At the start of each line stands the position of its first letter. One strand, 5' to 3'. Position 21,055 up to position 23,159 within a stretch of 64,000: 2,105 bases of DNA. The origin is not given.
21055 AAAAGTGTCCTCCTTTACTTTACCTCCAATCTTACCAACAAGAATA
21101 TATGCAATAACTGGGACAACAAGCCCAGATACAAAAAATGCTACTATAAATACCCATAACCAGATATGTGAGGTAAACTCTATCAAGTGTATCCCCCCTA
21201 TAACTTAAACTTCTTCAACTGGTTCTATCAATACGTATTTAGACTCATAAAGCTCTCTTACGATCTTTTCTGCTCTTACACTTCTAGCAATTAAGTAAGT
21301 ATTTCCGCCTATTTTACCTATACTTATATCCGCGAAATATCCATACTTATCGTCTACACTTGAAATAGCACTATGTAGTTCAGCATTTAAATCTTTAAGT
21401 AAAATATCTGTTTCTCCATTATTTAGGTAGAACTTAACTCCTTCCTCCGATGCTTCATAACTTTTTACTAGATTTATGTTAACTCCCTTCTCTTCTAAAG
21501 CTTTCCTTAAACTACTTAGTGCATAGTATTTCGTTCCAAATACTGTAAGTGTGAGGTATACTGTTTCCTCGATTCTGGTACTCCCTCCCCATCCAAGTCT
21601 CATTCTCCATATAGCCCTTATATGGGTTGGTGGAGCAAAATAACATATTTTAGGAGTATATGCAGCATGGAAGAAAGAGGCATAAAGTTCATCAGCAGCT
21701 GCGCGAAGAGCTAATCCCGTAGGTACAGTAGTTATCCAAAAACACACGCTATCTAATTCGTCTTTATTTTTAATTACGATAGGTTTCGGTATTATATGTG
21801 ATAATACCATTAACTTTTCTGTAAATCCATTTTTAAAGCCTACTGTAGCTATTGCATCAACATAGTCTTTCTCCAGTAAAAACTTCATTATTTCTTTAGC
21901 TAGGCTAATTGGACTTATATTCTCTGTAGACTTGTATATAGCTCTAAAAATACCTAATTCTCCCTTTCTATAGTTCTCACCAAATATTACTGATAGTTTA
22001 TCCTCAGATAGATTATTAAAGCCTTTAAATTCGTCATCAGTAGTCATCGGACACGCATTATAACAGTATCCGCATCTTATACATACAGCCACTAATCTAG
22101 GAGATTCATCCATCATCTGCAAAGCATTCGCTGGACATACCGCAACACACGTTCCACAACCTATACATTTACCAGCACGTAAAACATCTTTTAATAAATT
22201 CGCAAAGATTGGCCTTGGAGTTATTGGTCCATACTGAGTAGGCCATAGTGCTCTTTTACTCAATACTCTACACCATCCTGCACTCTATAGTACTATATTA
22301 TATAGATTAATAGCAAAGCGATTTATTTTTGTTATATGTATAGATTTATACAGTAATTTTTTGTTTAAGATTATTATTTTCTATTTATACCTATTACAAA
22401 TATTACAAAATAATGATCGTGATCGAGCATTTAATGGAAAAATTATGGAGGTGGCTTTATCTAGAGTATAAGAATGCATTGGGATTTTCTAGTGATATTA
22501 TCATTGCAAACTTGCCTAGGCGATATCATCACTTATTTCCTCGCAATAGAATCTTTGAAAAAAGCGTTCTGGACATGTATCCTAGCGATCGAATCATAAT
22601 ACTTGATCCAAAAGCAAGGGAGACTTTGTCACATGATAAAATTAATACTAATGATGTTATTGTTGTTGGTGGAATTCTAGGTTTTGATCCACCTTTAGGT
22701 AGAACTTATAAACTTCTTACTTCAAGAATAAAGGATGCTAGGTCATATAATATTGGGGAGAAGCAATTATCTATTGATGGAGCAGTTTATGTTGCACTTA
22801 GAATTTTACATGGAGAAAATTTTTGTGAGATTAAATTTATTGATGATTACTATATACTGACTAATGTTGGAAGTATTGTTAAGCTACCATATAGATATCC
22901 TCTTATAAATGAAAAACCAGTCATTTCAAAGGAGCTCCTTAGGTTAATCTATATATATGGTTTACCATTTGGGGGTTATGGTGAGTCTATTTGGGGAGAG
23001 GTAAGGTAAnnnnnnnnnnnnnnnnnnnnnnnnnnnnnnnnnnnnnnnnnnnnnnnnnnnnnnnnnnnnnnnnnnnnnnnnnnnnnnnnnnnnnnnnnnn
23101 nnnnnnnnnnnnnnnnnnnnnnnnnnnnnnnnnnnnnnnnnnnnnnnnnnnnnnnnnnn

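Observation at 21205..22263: FpoF/FrhB-like ferredoxin-domain protein encoded as first gene of an 11-subunit nuo operon lacking NuoEFG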

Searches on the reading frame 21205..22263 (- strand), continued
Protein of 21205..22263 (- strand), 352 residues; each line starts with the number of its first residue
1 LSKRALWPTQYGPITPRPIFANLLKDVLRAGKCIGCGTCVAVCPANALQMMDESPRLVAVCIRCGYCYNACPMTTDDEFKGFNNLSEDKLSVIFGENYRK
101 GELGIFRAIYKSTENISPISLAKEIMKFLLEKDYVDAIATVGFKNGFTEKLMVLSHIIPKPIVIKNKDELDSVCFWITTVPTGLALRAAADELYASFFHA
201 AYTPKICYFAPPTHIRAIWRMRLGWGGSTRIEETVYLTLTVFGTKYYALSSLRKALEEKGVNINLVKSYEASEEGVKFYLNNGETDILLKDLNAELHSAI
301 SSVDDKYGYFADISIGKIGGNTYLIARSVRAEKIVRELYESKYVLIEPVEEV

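Call 46: search_protein_families(library=ncbifam, proteins=[P0020, P0022, P0023, P0025, P0017], max_evalue=1e-15)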
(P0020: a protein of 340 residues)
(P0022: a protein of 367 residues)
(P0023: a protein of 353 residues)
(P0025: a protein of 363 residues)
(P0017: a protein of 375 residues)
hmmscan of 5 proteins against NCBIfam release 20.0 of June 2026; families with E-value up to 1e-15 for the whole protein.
P0020 (340 aa): 4 families
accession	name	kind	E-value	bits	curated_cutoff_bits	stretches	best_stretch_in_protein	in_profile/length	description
NF006807.0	PRK09325.1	subfamily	2e-82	276.4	269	1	78-337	4-267/283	coenzyme F420-reducing hydrogenase subunit beta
TIGR03289.1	frhB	equivalog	2.5e-73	246.5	331.5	1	78-337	1-264/275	coenzyme F420 hydrogenase subunit beta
NF040616.1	F420_dehyd_FpoF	exception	3.3e-49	167.7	475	1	97-336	89-320/337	F420H2 dehydrogenase subunit FpoF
NF006808.0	PRK09326.1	equivalog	1.7e-48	165.2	444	1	96-336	89-321/341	F420H2 dehydrogenase subunit F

P0022 (367 aa): 4 families
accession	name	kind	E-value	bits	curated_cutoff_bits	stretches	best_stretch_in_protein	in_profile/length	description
NF006807.0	PRK09325.1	subfamily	6.2e-87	291.2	269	1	97-363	2-266/283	coenzyme F420-reducing hydrogenase subunit beta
TIGR03289.1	frhB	equivalog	6.4e-76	255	331.5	1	100-362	2-262/275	coenzyme F420 hydrogenase subunit beta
NF040616.1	F420_dehyd_FpoF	exception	5.1e-55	186.8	475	1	25-363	4-320/337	F420H2 dehydrogenase subunit FpoF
NF006808.0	PRK09326.1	equivalog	2.7e-53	181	444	1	25-363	5-321/341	F420H2 dehydrogenase subunit F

P0023 (353 aa): 5 families
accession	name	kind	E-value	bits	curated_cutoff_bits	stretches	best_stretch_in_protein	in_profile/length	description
NF006807.0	PRK09325.1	subfamily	1e-76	257.8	269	1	85-349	4-269/283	coenzyme F420-reducing hydrogenase subunit beta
TIGR03289.1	frhB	equivalog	1.6e-67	227.5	331.5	1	86-351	2-269/275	coenzyme F420 hydrogenase subunit beta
NF006808.0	PRK09326.1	equivalog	2.6e-56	190.9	444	1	91-349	82-324/341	F420H2 dehydrogenase subunit F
NF040616.1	F420_dehyd_FpoF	exception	2.8e-55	187.6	475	1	102-348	87-322/337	F420H2 dehydrogenase subunit FpoF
TIGR03294.1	FrhG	equivalog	5.2e-16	59.1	245.5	1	11-65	166-221/228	coenzyme F420 hydrogenase subunit gamma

P0025 (363 aa): 4 families
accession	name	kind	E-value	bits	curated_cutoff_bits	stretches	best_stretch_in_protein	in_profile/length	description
NF006807.0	PRK09325.1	subfamily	5.8e-88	294.6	269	1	85-350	2-266/283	coenzyme F420-reducing hydrogenase subunit beta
TIGR03289.1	frhB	equivalog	1.3e-81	273.7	331.5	1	87-350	1-263/275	coenzyme F420 hydrogenase subunit beta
NF006808.0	PRK09326.1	equivalog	1.4e-53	182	444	1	15-349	5-320/341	F420H2 dehydrogenase subunit F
NF040616.1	F420_dehyd_FpoF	exception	1.4e-53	182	475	1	15-349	4-319/337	F420H2 dehydrogenase subunit FpoF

P0017 (375 aa): 0 families

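Call 65: search_solved_structures(query=P0020, max_evalue=1e-20, show_alignments=5)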
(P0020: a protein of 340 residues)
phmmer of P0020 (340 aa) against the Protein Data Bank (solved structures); distinct sequences matched with E-value up to 1e-20: 9.
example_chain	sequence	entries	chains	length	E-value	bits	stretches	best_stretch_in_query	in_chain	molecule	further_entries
9r51_B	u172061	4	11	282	4.3e-59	203.8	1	77-331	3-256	F420-reducing [NiFe]-hydrogenase from Methanothermococcus thermolithotrophicus subunit bet | F420-reducing [NiFe]-hydrogenase from Methanothermococcus thermolit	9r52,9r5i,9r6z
3zfs_C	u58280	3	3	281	1.3e-58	202.2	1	78-336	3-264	F420-REDUCING HYDROGENASE, SUBUNIT BETA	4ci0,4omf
8riu_B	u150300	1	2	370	4e-58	200.6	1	9-336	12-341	Coenzyme F420 hydrogenase/dehydrogenase, beta subunit C terminus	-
7np8_A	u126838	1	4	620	7.4e-58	199.7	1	9-335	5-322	Coenzyme F420-dependent sulfite reductase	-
7npa_A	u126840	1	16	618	9.9e-52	179.6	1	10-334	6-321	Coenzyme F420-dependent sulfite reductase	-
6qgr_B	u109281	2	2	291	4.2e-51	177.5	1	78-327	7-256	Coenzyme F420 hydrogenase subunit beta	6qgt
9tn7_A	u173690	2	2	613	4.3e-51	177.5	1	10-333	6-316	Coenzyme F420 hydrogenase/dehydrogenase beta subunit domain protein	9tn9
6qii_B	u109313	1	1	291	4.8e-51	177.3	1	78-327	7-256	Coenzyme F420 hydrogenase subunit beta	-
8rja_E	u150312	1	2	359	4.4e-47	164.3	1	6-333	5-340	Coenzyme F420 hydrogenase/dehydrogenase, beta subunit C terminus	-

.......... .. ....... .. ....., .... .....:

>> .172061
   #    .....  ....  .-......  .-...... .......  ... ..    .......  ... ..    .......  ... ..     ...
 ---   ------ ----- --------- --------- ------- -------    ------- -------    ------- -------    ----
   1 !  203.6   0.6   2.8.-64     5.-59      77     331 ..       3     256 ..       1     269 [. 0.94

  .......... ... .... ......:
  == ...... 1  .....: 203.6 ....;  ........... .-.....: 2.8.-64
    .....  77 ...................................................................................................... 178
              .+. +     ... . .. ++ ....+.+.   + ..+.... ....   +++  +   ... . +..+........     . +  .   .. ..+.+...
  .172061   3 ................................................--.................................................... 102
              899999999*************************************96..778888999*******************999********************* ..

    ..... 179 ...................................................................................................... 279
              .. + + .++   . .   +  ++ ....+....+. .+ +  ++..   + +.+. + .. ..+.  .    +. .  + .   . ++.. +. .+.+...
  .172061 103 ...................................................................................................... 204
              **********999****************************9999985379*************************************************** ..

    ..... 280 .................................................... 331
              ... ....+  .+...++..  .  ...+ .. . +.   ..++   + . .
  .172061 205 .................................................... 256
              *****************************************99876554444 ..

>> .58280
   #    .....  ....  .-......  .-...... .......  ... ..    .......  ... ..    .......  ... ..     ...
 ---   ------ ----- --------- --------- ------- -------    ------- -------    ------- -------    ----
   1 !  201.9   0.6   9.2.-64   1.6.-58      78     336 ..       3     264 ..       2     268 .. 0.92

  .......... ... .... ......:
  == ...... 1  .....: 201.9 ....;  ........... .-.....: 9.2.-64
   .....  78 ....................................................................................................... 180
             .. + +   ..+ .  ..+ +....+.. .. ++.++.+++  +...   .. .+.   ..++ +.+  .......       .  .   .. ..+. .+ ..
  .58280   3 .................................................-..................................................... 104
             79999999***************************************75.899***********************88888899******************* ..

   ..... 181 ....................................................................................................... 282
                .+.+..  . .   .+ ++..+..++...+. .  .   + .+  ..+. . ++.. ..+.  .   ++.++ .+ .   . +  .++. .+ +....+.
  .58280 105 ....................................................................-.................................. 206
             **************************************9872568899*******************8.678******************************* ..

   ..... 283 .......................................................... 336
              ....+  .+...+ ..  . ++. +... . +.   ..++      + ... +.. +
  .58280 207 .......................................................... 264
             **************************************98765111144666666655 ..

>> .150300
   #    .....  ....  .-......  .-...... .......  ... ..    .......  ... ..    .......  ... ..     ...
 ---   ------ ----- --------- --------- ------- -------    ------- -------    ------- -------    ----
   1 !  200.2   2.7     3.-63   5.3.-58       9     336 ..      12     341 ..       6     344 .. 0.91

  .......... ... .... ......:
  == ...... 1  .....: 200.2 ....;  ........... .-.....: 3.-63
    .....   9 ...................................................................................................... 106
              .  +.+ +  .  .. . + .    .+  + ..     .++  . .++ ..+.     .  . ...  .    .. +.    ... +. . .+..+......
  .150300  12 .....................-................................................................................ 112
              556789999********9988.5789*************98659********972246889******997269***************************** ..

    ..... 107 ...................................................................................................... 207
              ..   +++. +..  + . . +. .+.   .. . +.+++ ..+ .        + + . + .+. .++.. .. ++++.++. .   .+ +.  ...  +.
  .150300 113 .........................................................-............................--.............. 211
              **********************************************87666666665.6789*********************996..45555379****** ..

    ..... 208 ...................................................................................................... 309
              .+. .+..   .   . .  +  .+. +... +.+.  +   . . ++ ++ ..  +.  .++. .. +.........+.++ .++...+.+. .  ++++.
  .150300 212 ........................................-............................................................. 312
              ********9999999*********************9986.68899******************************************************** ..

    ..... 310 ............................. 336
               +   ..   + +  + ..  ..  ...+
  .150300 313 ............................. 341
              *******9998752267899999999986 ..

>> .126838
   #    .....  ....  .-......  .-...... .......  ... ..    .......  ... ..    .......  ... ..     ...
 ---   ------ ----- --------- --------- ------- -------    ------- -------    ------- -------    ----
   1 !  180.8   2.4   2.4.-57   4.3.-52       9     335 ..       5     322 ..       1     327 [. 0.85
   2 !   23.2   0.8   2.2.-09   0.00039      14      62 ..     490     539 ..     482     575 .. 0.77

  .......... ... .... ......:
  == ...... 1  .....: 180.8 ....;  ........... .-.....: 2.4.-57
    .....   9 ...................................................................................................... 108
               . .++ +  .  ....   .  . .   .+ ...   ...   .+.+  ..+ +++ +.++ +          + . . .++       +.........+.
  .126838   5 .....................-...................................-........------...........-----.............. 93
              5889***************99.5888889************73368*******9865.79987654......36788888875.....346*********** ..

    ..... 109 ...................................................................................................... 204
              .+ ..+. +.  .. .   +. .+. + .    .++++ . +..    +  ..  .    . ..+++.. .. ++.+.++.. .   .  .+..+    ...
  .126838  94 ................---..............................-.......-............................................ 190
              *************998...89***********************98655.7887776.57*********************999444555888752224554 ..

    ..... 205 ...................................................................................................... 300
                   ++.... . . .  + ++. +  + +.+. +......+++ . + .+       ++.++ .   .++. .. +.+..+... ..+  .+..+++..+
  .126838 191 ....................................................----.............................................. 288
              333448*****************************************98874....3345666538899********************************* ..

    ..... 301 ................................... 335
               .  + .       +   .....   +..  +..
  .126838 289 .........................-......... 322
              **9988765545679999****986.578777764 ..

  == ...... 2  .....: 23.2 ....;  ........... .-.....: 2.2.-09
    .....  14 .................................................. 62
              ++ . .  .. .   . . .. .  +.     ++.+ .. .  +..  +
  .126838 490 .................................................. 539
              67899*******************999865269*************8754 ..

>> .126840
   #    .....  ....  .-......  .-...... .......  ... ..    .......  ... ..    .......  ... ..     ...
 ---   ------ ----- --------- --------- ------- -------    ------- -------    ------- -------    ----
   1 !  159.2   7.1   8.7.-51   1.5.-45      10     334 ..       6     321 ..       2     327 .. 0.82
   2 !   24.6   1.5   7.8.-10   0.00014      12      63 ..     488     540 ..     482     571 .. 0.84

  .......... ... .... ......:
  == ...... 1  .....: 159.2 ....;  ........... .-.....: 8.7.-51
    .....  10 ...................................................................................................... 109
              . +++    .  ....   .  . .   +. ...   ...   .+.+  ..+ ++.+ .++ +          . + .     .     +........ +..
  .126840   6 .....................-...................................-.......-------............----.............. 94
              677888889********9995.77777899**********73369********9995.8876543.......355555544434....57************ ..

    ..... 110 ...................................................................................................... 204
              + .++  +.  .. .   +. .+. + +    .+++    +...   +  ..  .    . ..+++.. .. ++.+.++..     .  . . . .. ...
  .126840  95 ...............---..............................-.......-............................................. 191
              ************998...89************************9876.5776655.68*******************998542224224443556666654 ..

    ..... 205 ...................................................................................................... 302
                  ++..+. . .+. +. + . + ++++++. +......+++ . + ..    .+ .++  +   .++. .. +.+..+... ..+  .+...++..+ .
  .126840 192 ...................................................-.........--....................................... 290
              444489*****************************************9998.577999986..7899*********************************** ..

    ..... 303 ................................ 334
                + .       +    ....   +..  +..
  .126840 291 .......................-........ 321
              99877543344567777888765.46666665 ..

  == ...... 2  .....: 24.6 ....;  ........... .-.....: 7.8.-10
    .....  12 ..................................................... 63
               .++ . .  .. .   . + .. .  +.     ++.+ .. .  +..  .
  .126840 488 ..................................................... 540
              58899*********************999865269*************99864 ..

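Call 66: predict_structure(alignment_id=A2)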
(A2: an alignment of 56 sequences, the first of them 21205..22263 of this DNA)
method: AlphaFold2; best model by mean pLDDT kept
length: 352 residues; sequences in the alignment: 56
mean_pLDDT: 92.1   pTM: 0.91
mean pLDDT of the five models: 92.1, 91.9, 91.4, 90.9, 89.9
residues with pLDDT >= 90: 293; 70-90: 36; 50-70: 19; < 50: 4
segments of 3 or more residues with pLDDT < 50: 1-4
pLDDT, mean of each block of 10 residues (from residue 1): 50 68 96 97 96 97 94 94 95 95 96 96 98 98 87 94 96 93 96 73 95 97 88 97 95 94 92 91 90 92 96 97 98 98 97 83
secondary structure, 60 per line:
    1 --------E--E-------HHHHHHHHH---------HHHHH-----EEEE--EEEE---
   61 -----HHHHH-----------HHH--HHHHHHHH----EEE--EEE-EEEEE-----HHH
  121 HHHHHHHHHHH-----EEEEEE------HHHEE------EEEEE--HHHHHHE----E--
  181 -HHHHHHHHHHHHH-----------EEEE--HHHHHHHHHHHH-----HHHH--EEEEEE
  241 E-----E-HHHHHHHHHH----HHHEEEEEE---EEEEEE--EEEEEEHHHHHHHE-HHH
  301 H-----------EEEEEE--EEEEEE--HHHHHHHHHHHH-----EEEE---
elements in order: H20-28 H38-42 E48-51 E54-57 H66-70 H87-94 E99-101 E104-106 E108-112 H118-131 E137-142 E160-164 H167-172 H182-194 E206-209 H212-223 H229-232 E235-241 H249-258 E266-271 E275-280 E283-288 H289-295 H298-301 E313-318 E321-326 H329-340 E346-349

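Call 69: find_encoding_contigs(protein=P0173, flank=10000, max_places=3)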
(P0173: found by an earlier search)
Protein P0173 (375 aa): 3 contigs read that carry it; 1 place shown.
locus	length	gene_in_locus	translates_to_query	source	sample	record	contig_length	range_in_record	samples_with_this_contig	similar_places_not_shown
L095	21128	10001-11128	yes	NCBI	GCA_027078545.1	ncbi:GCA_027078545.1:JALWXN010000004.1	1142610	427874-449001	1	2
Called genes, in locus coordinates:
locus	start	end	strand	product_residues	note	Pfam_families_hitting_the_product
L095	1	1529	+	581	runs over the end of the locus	PF00587:tRNA-synt_2b, PF03129:HGTP_anticodon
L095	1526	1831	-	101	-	-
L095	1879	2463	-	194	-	PF01949:Endo_dU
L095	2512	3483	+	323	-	-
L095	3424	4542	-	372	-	PF02163:Peptidase_M50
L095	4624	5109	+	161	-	PF13673:Acetyltransf_10, PF00583:Acetyltransf_1, PF13527:Acetyltransf_9, PF13302:Acetyltransf_3 (weak), PF13523:Acetyltransf_8, PF13420:Acetyltransf_4, PF13508:Acetyltransf_7, PF08445:FR47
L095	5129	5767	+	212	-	PF01810:LysE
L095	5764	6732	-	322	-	PF13641:Glyco_tranf_2_3 (faint)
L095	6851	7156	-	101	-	PF01423:LSM (weak)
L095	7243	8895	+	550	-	PF00118:Cpn60_TCP1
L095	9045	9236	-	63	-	PF02416:TatA_B_E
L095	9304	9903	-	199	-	PF04252:SFM1-like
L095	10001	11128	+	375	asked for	PF14697:Fer4_21 (faint), PF00037:Fer4 (weak), PF12838:Fer4_7 (faint), PF13183:Fer4_8 (faint), PF13237:Fer4_10 (weak), PF04432:FrhB_FdhB_C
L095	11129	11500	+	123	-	PF00507:Oxidored_q4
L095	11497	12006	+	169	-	PF01058:Oxidored_q6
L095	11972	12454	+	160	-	PF00329:Complex1_30kDa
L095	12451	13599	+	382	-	PF00346:Complex1_49kDa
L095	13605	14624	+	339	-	PF00146:NADHdh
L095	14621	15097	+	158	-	PF13534:Fer4_17 (faint), PF13237:Fer4_10 (faint), PF12797:Fer4_2 (faint), PF13484:Fer4_16 (faint), PF14697:Fer4_21, PF12838:Fer4_7, PF13187:Fer4_9, PF00037:Fer4, +1 more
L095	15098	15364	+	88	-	PF00499:Oxidored_q3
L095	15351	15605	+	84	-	-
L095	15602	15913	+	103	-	PF00420:Oxidored_q2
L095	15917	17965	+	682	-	PF00662:Proton_antipo_N, PF00361:Proton_antipo_M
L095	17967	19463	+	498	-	PF00662:Proton_antipo_N, PF00361:Proton_antipo_M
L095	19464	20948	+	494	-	PF00361:Proton_antipo_M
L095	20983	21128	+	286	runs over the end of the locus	-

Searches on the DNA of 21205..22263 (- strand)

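Call 72: search_rna_families(sources=[L082, L085, L086, L089, L095, L091], threshold=gathering)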
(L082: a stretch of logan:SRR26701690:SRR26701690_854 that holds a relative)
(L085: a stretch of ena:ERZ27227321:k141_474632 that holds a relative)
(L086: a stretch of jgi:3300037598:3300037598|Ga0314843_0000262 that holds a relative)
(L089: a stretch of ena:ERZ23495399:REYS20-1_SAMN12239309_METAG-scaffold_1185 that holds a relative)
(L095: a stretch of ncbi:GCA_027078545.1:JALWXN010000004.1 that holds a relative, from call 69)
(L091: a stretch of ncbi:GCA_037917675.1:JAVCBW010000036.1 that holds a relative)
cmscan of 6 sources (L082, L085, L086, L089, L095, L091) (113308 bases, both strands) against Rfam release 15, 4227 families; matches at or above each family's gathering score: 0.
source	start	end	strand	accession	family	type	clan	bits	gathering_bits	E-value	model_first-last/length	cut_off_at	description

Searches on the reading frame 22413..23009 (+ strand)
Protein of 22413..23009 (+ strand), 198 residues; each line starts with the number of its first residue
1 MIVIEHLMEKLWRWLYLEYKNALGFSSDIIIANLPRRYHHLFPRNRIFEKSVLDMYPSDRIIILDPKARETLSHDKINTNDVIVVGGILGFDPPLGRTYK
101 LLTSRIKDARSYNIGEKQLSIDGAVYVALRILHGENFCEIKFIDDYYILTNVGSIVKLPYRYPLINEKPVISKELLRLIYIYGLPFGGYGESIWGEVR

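Call 4: search_protein_families(library=ncbifam, proteins=[window:22413-23009:+], max_evalue=0.01)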
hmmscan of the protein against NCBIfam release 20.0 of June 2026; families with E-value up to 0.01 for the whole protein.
window:22413-23009:+ (198 aa): 2 families
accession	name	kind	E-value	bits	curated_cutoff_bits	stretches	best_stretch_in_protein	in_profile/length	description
NF041071.1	Trm10_mtase_Thprot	equivalog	2.1e-05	23.5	330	1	28-113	131-212/296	tRNA (adenine(9)-N1)-methyltransferase Trm10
NF008704.0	PRK11713.6-3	equivalog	0.0014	18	216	1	40-132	134-220/227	16S rRNA (uracil(1498)-N(3))-methyltransferase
